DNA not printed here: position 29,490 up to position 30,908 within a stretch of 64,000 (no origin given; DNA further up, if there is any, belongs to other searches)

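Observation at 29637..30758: Unrecognised Trp/Tyr-rich cytoplasmic protein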

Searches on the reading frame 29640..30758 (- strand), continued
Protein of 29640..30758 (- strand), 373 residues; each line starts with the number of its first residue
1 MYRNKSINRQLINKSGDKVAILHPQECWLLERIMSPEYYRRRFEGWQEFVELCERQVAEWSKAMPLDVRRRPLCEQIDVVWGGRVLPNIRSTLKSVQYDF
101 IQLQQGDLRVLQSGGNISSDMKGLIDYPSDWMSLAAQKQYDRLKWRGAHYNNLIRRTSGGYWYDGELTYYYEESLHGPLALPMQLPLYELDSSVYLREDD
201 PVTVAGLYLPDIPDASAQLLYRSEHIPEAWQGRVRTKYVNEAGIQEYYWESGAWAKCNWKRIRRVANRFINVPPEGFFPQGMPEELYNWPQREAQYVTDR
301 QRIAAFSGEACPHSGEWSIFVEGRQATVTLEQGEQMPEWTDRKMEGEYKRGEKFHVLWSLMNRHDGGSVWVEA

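Call 83: search_solved_structures(query=A2, max_evalue=10)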
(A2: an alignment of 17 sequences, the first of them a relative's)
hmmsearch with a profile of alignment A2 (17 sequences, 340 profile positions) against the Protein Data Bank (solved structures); distinct sequences matched with E-value up to 10: 11.
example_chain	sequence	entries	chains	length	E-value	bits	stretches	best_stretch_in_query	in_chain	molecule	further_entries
4uos_A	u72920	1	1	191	0.092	15.4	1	74-112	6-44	DESIGNED HELICAL BUNDLE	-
8xyv_A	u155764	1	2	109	0.22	14.2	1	34-95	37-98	De novo designed protein 0705-5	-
4lui_A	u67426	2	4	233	0.35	13.6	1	31-112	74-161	Orotidine 5'-phosphate decarboxylase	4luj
22jy_A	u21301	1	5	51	0.71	12.5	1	276-299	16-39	Microtubule-associated protein tau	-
9nze_A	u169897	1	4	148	0.76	12.4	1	11-117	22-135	De novo designed protein, EPIC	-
9nzg_A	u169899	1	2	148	0.93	12.1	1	12-116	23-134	De novo designed protein, EPIC Q51N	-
9k8e_A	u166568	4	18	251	1.1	11.9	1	15-115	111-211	Cage-t32-Zn1-HEHE-35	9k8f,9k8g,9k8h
5oqd_B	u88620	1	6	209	1.6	11.4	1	133-195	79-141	Polycomb protein Pcl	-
3v6i_B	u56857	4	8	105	5.9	9.5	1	66-150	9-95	V-type ATP synthase, subunit (VAPC-THERM) | V-type ATPase subunit G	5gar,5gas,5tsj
6qum_I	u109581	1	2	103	9.4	8.8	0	66-150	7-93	V-type ATP synthase, subunit (VAPC-THERM)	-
3j0j_I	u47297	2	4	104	9.7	8.8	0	66-150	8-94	V-type ATP synthase, subunit (VAPC-THERM)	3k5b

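Call 87: search_protein_families(proteins=[P0124, P0139, P0201, P0181], library=ncbifam, max_evalue=1)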
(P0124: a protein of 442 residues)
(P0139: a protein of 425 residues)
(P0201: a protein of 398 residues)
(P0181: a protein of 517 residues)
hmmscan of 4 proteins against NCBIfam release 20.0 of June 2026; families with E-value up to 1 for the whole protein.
P0124 (442 aa): 2 families
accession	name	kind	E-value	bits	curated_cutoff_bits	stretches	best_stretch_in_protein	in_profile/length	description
NF041834.1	immunity_TaeI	equivalog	7.1e-13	48.6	450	1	265-312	234-280/282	type VI secretion system immunity protein, TaeI family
NF008242.0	PRK11018.1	equivalog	0.063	12.9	79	0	398-411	14-27/78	sulfurtransferase-like selenium metabolism protein YedF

P0139 (425 aa): 1 family
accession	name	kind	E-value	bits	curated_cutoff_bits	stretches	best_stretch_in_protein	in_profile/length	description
NF041834.1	immunity_TaeI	equivalog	1.3e-05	24.9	450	1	254-298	232-277/282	type VI secretion system immunity protein, TaeI family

P0201 (398 aa): 0 families

P0181 (517 aa): 0 families

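Call 88: profile_search(protein=P0124)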
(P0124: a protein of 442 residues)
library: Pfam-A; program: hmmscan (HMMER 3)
A. the first sequence (442 residues): domains with independent E <= 10: 2; with E <= 0.001: 0
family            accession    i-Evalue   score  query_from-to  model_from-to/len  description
CRAL_TRIO_N       PF03765.21       0.58    10.8      12-45          5-39/54  CRAL/TRIO, N-terminal domain
Omega-toxin       PF06357.16        2.6     8.4     398-404         7-13/37  Omega-atracotoxin
